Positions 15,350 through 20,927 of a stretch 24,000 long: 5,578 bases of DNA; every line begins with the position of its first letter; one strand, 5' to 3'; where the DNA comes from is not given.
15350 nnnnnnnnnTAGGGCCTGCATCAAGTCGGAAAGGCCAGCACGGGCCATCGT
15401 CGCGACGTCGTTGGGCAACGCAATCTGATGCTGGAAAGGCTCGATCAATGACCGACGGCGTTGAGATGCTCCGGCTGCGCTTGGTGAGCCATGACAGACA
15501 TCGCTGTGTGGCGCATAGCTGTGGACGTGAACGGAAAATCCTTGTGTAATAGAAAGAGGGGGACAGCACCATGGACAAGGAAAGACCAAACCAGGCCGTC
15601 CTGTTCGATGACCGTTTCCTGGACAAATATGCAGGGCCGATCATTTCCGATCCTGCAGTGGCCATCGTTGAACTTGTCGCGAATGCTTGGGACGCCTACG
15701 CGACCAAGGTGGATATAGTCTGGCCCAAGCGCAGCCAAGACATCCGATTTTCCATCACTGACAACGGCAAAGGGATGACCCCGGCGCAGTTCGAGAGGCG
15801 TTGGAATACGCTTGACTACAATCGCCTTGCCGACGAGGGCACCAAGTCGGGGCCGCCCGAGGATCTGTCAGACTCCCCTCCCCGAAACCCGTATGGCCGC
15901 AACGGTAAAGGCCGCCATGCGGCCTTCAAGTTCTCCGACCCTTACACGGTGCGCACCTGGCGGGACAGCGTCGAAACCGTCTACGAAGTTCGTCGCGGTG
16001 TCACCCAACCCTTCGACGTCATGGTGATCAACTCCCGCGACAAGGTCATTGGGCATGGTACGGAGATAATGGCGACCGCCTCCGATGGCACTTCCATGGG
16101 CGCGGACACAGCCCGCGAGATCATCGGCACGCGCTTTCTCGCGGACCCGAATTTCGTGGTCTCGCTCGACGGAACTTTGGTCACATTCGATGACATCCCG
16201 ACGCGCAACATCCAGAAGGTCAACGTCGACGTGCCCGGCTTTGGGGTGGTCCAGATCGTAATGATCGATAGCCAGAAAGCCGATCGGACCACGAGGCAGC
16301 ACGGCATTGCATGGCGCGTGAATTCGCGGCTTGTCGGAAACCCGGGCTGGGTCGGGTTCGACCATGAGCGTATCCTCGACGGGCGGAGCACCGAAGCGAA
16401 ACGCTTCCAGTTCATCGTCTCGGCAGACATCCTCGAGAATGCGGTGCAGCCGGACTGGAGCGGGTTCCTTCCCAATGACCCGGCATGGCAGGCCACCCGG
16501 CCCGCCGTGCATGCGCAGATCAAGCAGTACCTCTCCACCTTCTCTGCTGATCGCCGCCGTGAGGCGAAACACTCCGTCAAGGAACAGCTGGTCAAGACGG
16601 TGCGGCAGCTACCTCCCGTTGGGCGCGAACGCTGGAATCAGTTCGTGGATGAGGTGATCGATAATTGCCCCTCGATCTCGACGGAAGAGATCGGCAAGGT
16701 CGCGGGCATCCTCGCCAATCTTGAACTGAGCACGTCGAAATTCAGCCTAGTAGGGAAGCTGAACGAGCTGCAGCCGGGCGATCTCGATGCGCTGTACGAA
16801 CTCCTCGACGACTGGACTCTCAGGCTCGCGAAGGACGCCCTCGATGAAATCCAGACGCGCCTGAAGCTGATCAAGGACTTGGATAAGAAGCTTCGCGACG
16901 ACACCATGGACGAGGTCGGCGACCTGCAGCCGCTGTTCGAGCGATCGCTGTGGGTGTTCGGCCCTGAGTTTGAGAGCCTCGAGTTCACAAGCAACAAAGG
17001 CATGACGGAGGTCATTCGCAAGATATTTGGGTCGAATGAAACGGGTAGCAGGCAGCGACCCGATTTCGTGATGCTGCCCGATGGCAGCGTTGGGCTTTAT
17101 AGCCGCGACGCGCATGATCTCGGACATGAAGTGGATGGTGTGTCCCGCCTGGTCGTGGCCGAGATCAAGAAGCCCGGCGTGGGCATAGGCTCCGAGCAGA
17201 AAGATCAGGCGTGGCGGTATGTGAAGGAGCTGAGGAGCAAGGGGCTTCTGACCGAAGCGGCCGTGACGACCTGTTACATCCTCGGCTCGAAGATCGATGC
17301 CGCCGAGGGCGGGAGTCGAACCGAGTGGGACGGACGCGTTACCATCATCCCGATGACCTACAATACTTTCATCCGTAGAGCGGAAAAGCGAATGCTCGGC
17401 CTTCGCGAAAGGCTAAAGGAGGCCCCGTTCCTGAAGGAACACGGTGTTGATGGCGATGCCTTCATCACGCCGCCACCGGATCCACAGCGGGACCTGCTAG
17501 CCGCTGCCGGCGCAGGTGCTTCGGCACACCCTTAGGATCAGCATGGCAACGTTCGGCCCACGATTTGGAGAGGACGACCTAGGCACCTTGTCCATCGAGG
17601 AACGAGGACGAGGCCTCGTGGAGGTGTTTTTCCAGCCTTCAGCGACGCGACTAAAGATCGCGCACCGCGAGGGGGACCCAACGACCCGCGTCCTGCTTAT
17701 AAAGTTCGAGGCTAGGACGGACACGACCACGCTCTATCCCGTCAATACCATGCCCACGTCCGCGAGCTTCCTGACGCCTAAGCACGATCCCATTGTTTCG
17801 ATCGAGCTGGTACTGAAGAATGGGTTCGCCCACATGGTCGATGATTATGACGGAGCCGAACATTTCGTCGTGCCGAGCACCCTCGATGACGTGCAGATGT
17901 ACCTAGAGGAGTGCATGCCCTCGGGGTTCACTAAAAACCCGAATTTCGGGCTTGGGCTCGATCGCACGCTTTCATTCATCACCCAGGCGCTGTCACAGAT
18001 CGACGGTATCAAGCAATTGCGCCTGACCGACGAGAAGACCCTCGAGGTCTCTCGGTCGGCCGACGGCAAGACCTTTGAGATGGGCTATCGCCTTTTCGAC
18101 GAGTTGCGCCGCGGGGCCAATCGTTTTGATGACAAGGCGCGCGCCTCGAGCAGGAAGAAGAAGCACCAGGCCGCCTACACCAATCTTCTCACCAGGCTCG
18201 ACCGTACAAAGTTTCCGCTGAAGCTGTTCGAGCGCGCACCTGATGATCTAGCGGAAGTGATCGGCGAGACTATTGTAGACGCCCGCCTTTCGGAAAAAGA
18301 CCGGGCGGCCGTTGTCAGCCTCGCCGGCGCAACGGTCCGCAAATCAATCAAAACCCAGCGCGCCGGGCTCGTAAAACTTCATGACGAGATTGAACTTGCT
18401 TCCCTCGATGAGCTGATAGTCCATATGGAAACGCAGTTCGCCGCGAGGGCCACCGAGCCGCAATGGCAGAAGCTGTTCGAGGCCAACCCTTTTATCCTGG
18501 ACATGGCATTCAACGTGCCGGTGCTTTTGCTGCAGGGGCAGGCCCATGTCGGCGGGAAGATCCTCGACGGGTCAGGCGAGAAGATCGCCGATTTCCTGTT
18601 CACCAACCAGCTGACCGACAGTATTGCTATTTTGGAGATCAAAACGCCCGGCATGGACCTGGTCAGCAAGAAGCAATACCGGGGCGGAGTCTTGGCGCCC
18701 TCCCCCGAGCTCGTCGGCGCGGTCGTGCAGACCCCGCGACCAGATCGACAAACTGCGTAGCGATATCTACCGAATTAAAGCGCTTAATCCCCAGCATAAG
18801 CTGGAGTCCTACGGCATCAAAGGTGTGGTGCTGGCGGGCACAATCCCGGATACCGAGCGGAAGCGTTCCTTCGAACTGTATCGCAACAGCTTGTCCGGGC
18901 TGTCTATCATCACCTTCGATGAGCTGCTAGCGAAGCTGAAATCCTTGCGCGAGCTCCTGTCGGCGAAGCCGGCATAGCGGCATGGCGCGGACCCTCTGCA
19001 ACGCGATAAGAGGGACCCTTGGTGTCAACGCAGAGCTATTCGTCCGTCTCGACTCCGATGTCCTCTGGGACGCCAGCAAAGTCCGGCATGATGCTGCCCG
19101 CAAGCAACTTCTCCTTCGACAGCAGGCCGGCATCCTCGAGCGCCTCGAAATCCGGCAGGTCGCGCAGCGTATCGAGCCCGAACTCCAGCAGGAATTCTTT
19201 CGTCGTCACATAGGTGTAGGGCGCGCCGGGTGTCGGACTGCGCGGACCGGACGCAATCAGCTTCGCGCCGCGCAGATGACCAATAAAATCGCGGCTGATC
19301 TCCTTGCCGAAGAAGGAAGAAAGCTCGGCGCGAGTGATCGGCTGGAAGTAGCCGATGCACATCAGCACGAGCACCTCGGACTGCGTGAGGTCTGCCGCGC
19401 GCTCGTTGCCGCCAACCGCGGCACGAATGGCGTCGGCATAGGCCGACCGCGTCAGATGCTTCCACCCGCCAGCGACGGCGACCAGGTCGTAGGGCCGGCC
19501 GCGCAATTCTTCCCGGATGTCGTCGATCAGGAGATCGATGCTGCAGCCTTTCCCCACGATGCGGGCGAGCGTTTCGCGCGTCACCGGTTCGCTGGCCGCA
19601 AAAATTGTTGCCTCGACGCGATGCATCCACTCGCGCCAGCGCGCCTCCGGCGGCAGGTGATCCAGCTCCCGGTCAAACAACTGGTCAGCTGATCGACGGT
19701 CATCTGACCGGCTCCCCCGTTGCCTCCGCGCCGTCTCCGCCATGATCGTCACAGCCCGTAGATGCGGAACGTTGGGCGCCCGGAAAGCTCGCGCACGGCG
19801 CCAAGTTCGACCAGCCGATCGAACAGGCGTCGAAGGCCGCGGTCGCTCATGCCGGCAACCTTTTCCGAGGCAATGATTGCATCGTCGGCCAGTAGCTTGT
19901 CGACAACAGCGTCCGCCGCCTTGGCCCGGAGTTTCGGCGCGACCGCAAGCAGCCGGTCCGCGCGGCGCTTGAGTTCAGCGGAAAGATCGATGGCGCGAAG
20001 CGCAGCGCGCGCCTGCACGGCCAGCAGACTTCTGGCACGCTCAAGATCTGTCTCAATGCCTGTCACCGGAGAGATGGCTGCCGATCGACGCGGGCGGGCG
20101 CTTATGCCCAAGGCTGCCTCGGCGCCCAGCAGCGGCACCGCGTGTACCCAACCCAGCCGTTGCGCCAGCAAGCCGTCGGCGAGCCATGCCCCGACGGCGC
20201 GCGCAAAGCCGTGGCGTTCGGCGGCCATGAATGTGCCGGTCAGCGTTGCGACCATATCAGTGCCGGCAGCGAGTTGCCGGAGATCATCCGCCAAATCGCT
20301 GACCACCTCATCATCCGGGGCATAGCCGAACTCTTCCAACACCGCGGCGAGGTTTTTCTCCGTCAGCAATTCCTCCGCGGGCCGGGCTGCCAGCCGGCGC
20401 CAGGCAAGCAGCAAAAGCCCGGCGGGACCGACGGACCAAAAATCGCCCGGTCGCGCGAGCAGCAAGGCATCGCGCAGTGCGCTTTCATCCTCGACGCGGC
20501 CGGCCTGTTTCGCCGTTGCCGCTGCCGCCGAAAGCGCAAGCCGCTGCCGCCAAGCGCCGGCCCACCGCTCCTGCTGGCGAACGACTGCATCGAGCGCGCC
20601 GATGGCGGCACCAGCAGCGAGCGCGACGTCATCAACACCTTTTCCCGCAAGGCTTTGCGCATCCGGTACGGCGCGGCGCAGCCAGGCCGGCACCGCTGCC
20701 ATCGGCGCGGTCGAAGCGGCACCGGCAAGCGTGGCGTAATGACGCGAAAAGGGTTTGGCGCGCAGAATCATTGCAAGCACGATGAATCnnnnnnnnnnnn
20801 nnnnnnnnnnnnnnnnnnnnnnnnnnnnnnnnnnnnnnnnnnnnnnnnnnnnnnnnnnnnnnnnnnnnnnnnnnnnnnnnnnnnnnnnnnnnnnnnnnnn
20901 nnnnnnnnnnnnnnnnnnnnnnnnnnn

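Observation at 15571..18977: GHKL(MORC-like) ATPase fused to a Shedu-type nuclease, paired with a second Shedu-type gene: candidate undescribed two-gene immune module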

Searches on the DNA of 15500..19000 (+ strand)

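Call 57: search_dna_similar(query=window:15500-19000:+, collection=plasmids, mode=distant, max_rows=40)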
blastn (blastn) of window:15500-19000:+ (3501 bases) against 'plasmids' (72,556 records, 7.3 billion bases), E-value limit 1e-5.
Records with a match: 11; places in all: 11; records where one place covers at least 80% of the query: 3.
Best place of each record, by identity: 90-95% 1; 80-90% 4; 60-80% 6.
By first word of the organism name: Rhizobium 7; Agrobacterium 2; Pseudorhizobium 1; Azospirillum 1.
By predicted mobility (MOB-suite, as given by PLSDB): conjugative 7; non-mobilizable 2; mobilizable 2.
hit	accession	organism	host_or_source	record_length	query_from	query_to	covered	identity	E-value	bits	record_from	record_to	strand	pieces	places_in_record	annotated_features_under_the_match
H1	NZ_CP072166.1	Rhizobium sp. B21/90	Himalayan blackberry,cell culture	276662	32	3479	98%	85.7%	0e+0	3994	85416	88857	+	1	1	ATP-binding protein | Shedu immune nuclease family protein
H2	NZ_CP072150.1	Rhizobium sp. K1/93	Himalayan blackberry,cell culture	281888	32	3479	98%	85.7%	0e+0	3994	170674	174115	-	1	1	ATP-binding protein | Shedu immune nuclease family protein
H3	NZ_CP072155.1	Rhizobium sp. K15/93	Himalayan blackberry,cell culture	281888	32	3479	98%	85.7%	0e+0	3994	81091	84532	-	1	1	ATP-binding protein | Shedu immune nuclease family protein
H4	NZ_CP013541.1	Rhizobium phaseoli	Phaseolus vulgaris,Whole ...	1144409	52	1951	54%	77.0%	0e+0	1457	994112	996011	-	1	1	record has no annotation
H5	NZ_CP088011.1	Rhizobium sp. T136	Melilotus albus,Cell culture,root nodule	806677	54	1951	54%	76.8%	0e+0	1430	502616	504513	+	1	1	ATP-binding protein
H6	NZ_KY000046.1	Agrobacterium tumefaciens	-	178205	103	1943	53%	75.4%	0e+0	1276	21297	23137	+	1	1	ATP-binding protein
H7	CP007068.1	Rhizobium leguminosarum bv. trifolii CB782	plant root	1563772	2400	3472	31%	70.4%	2e-135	491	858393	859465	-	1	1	hypothetical protein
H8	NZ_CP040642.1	Agrobacterium sp. T29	Single strain culture,soil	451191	2410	3459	30%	68.4%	2e-104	389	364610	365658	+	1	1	Shedu immune nuclease family protein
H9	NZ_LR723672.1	Pseudorhizobium flavum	Paddy soil under the long-term ...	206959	2915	3499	17%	93.5%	0e+0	874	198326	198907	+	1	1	Shedu anti-phage system protein SduA domain-containing protein | hypothetical protein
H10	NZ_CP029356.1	Azospirillum thermophilum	cell culture,hot spring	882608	105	485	11%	67.0%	2e-15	93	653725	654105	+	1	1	ATP-binding protein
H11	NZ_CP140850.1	Rhizobium johnstonii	Trifolium pratense,whole organism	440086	376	519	4%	86.8%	1e-38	171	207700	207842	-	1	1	none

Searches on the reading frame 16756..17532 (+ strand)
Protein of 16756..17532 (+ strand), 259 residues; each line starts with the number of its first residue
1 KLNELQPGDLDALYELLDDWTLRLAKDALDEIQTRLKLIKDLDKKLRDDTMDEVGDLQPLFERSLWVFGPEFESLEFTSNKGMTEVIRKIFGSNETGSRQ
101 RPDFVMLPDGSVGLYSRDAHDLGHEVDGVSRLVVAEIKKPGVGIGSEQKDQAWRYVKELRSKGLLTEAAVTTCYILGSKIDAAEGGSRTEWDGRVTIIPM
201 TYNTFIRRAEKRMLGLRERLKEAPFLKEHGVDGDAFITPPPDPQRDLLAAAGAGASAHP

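Call 62: predict_structure(alignment_id=A2)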
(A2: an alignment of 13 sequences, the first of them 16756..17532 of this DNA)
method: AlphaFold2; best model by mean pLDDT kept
length: 259 residues; sequences in the alignment: 13
mean_pLDDT: 68.0   pTM: 0.63
mean pLDDT of the five models: 68.0, 66.9, 63.9, 61.4, 58.4
residues with pLDDT >= 90: 19; 70-90: 137; 50-70: 30; < 50: 73
segments of 3 or more residues with pLDDT < 50: 73-129, 244-259
pLDDT, mean of each block of 10 residues (from residue 1): 77 76 82 87 86 69 66 47 43 37 30 33 35 74 88 77 69 86 90 89 88 85 82 83 48 36
secondary structure, 60 per line:
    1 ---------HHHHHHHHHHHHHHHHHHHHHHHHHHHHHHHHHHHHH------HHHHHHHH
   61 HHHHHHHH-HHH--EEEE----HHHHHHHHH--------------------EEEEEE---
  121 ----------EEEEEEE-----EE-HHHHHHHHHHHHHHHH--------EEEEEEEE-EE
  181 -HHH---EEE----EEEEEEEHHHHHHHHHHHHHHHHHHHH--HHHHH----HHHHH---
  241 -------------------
elements in order: H10-46 H53-68 E75-78 H83-91 E112-117 E131-137 H146-161 E170-177 E188-190 E195-201 H202-221 H224-228 H233-237

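Call 64: fold_search(model_id=the predicted structure, library=pdb)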
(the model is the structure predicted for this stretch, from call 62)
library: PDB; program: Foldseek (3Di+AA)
matches with E <= 10: 556; with E <= 0.001: 0
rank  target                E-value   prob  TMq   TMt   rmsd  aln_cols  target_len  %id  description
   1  6r0j_MODEL_1_A        3.5e-03  0.72  0.21  0.27  17.3       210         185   12  The N-terminal domain of rhomboid protease YqgP (released 2020-01-08)
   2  2p14                  7.5e-02  0.66  0.32  0.42  13.5       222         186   15  Crystal structure of small subunit (R.BspD6I2) of the heterodimeric restriction endonuclease R.BspD6I (released 2008-03-11)
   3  9hip_A                8.5e-02  0.08  0.14  0.09  24.2       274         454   12  MnmE-MnmG a2b2 complex (released 2025-08-27)
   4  6qnz_B                1.5e-01  0.33  0.31  0.17  14.1       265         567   11  Crystal structure of the site-specific DNA nickase N.BspD6I E418A Mutant (released 2020-03-04)
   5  5lhc_A                1.8e-01  0.12  0.20  0.10  21.1       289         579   10  The structure of D456A mutant of Nt.BspD6I nicking endonuclease at 0.24 nm resolution . (released 2017-08-16)
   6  5w3t_D                2.1e-01  0.07  0.17  0.15  19.6       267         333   10  Crystal structure of PopP2 in complex with IP6 (released 2017-08-09)
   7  9hiq_A                2.1e-01  0.06  0.14  0.10  22.1       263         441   10  MnmE-MnmG a4b2 complex (released 2025-08-27)
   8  5lhc_B                2.4e-01  0.08  0.18  0.09  20.8       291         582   13  The structure of D456A mutant of Nt.BspD6I nicking endonuclease at 0.24 nm resolution . (released 2017-08-16)
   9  2bmj                  2.5e-01  0.11  0.17  0.22  14.0       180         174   11  GTPase like domain of Centaurin Gamma 1 (Human) (released 2005-04-12)
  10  6qnz_A                2.7e-01  0.25  0.19  0.10  14.0       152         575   10  Crystal structure of the site-specific DNA nickase N.BspD6I E418A Mutant (released 2020-03-04)
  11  5liq_A                2.9e-01  0.25  0.30  0.16   9.8       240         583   15  The structure of C160S,C508S,C578S mutant of Nt.BspD6I nicking endonuclease at 0.185 nm resolution . (released 2017-08-02)
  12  7loz_A                3.6e-01  0.09  0.17  0.13  10.2       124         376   14  S-adenosylmethionine synthetase (released 2021-03-31)
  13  8d4x_A                3.9e-01  0.10  0.11  0.03  10.0        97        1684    8  Structure of the human UBR5 HECT-type E3 ubiquitin ligase in a dimeric form (released 2023-04-19)
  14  9ja1_E                4.6e-01  0.16  0.23  0.26  12.7       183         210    9  The RNA polymerase II elongation complex from Saccharomyces cerevisiae (released 2024-09-04)
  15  5t8t_B                4.9e-01  0.10  0.17  0.13  10.9       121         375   13  Crystal Structure of a S-adenosylmethionine Synthase from Neisseria gonorrhoeae with bound AMP and Magnesium (released 2016-09-28)
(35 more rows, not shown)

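Call 65: search_protein_representatives(alignment_id=A2)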
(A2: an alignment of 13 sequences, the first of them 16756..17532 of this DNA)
Query: 13 sequences, 253 profile positions. Proteins with E-value up to 0.001 (for the whole library): 618; up to 1e-10: 378; up to 1e-30: 223. The best 150 are listed.
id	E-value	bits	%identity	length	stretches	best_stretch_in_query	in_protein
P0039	7.3e-131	451.4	-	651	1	1-247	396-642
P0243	6.0e-117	405.8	-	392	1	1-250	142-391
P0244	2.0e-110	384.4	-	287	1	1-247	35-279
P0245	1.2e-109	381.8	-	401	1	1-238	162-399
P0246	3.5e-90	318.1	-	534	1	3-242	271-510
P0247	6.4e-89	313.9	-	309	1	1-246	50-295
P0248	1.2e-86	306.4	-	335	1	7-231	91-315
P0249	1.3e-86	306.4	-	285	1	1-185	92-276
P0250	8.0e-86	303.8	-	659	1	1-244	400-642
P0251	2.4e-85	302.2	-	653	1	2-249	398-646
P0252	1.2e-84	299.9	-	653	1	1-237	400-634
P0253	1.3e-83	296.5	-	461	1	1-228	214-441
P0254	2.3e-83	295.8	-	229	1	22-189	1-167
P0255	3.8e-83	295.0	-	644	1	1-245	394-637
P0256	6.3e-83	294.3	-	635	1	2-234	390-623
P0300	3.9e-62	226.2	-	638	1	1-229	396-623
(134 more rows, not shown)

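Call 75: search_protein_families(library=padloc, proteins=[P0250, P0300], max_evalue=0.01)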
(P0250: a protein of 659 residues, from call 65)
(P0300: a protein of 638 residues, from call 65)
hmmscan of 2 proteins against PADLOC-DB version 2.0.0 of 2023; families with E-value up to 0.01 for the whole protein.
P0250 (659 aa): 4 families
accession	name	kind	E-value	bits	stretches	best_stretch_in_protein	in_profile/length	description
PDLC03419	REase_II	-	1.1e-14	51.8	1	23-134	16-122/695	Type II restriction enzyme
PDLC03485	REase_II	-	1.3e-13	48.3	1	35-204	29-200/611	Type II restriction enzyme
PDLC03968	TmtA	-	0.00031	16.5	1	26-75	69-117/1486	-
PDLC00401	SduA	-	0.0054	14.2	0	428-471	218-260/404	DUF4263 domain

P0300 (638 aa): 4 families
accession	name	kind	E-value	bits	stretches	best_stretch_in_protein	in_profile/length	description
PDLC03419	REase_II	-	2.4e-08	30.8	1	39-141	28-125/695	Type II restriction enzyme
PDLC03485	REase_II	-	1.4e-07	28.3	1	19-140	9-119/611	Type II restriction enzyme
PDLC03968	TmtA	-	0.0011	14.6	1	35-77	74-115/1486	-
PDLC00401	SduA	-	0.0066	13.9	0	337-478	121-269/404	DUF4263 domain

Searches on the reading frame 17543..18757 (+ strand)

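Call 3: search_protein_families(library=pfam, proteins=[window:17543-18757:+], max_evalue=0.1)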
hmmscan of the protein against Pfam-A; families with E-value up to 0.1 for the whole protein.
window:17543-18757:+ (405 aa): 1 family
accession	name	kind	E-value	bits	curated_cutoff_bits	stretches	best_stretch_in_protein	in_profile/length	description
PF14082.12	SduA_C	-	2e-10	41.5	27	1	303-396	2-80/159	Shedu protein SduA, C-terminal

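Call 4: search_protein_families(library=padloc, proteins=[window:17543-18757:+], max_evalue=0.1)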
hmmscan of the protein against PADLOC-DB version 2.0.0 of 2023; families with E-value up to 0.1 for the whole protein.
window:17543-18757:+ (405 aa): 13 families
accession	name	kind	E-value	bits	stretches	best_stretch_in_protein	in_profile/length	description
PDLC00384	SduA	-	1.3e-102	342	1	21-396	18-382/476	DUF4263 domain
PDLC00380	SduA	-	2.5e-61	205.7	1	59-396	70-391/480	DUF4263 domain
PDLC00400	SduA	-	4e-44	149.2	1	192-396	14-217/308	DUF4263 domain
PDLC00399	SduA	-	4e-26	90.3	1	270-396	169-293/375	DUF4263 domain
PDLC00393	SduA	-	2.6e-21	74.3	1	273-397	251-373/455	DUF4263 domain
PDLC00394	SduA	-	4.8e-18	63.4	1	296-397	193-297/392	DUF4263 domain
PDLC00406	SduA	-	4.3e-17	61.1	1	277-397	129-246/326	DUF4263 domain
PDLC00391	SduA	-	8.7e-16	56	1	244-397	151-312/402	DUF4263 domain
PDLC00382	SduA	-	7.2e-13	46.6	1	301-396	143-237/336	DUF4263 domain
PDLC00381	SduA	-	7.2e-11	39.9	1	296-396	166-263/342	DUF4263 domain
PDLC00392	SduA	-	3.8e-10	37.5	1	295-396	203-303/396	DUF4263 domain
PDLC00388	SduA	-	0.0009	16.5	1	301-397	218-309/402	DUF4263 domain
PDLC00385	SduA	-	0.0018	15.7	1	288-397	142-240/319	DUF4263 domain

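Call 6: search_protein_families(library=ncbifam, proteins=[window:17543-18757:+], max_evalue=0.1)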
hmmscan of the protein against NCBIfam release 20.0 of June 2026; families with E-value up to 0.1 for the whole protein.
window:17543-18757:+ (405 aa): 0 families

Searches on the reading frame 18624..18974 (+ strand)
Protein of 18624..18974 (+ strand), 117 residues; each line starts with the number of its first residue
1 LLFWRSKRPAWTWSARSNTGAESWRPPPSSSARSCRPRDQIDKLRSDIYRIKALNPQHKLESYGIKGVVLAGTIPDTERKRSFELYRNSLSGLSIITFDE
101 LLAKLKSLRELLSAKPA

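Call 3: search_protein_families(library=pfam, proteins=[window:18624-18974:+], max_evalue=0.1)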
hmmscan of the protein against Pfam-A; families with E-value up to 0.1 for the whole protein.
window:18624-18974:+ (117 aa): 1 family
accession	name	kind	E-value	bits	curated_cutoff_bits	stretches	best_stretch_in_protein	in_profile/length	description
PF14082.12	SduA_C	-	2.3e-05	25.1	27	1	54-102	107-159/159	Shedu protein SduA, C-terminal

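Call 4: search_protein_families(library=padloc, proteins=[window:18624-18974:+], max_evalue=0.1)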
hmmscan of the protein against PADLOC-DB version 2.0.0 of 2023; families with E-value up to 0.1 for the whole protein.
window:18624-18974:+ (117 aa): 15 families
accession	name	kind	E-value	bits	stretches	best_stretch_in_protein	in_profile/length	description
PDLC00384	SduA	-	5.8e-24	82.7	1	39-115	385-462/476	DUF4263 domain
PDLC00400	SduA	-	1.8e-14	51.9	1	59-116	242-301/308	DUF4263 domain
PDLC00380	SduA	-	2.7e-14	50.6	1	58-114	413-470/480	DUF4263 domain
PDLC00399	SduA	-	2e-12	45.1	1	42-115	299-374/375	DUF4263 domain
PDLC00394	SduA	-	2.7e-08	31.3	1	77-106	351-380/392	DUF4263 domain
PDLC00393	SduA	-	4e-07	27.5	1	73-112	412-451/455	DUF4263 domain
PDLC00391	SduA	-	4.1e-07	27.4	1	75-106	365-396/402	DUF4263 domain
PDLC00406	SduA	-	6.3e-07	27.7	1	42-108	251-321/326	DUF4263 domain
PDLC00392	SduA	-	0.0003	18.1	1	79-104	359-384/396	DUF4263 domain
PDLC00387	SduA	-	0.003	14.1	1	40-112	470-543/546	DUF4263 domain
PDLC00389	SduA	-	0.0044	14.6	1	87-114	349-378/383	DUF4263 domain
PDLC00382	SduA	-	0.013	12.9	1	79-106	290-317/336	DUF4263 domain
PDLC00405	SduA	-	0.02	12.4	1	66-108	266-308/323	DUF4263 domain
PDLC00402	SduA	-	0.02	12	1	76-114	298-336/354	DUF4263 domain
PDLC00381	SduA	-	0.024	11.9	1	49-107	275-338/342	DUF4263 domain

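Call 6: search_protein_families(library=ncbifam, proteins=[window:18624-18974:+], max_evalue=0.1)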
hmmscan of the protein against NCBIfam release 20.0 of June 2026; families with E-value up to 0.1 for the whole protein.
window:18624-18974:+ (117 aa): 0 families

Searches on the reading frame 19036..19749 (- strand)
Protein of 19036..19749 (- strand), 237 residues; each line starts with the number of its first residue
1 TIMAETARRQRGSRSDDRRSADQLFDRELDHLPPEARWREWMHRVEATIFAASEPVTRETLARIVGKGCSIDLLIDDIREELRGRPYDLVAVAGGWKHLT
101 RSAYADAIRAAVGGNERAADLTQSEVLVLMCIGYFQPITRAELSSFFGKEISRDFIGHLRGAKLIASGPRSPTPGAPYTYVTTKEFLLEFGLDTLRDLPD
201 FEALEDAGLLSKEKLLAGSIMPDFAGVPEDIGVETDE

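Call 50: search_protein_families(library=padloc, proteins=[window:19036-19749:-], max_evalue=0.001)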
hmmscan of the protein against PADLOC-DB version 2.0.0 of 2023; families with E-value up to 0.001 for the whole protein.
window:19036-19749:- (237 aa): 0 families

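Call 85: search_protein_families(library=pfam, proteins=[window:19036-19749:-], max_evalue=0.001)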
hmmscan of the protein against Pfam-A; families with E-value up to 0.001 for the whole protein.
window:19036-19749:- (237 aa): 1 family
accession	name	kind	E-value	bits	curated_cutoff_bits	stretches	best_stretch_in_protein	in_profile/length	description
PF04079.22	SMC_ScpB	-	8.1e-32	110.5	27.4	1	44-200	2-159/160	Segregation and condensation complex subunit ScpB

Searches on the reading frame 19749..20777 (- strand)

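Call 50: search_protein_families(library=padloc, proteins=[window:19749-20777:-], max_evalue=0.001)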
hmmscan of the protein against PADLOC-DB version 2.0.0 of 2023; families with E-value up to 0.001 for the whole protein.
window:19749-20777:- (342 aa): 0 families

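Call 85: search_protein_families(library=pfam, proteins=[window:19749-20777:-], max_evalue=0.001)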
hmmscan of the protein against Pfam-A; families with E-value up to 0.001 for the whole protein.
window:19749-20777:- (342 aa): 1 family
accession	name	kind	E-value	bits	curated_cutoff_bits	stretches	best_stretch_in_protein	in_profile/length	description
PF07183.16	DUF1403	-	4.7e-64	217.2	31.8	1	25-342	9-312/312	Protein of unknown function (DUF1403)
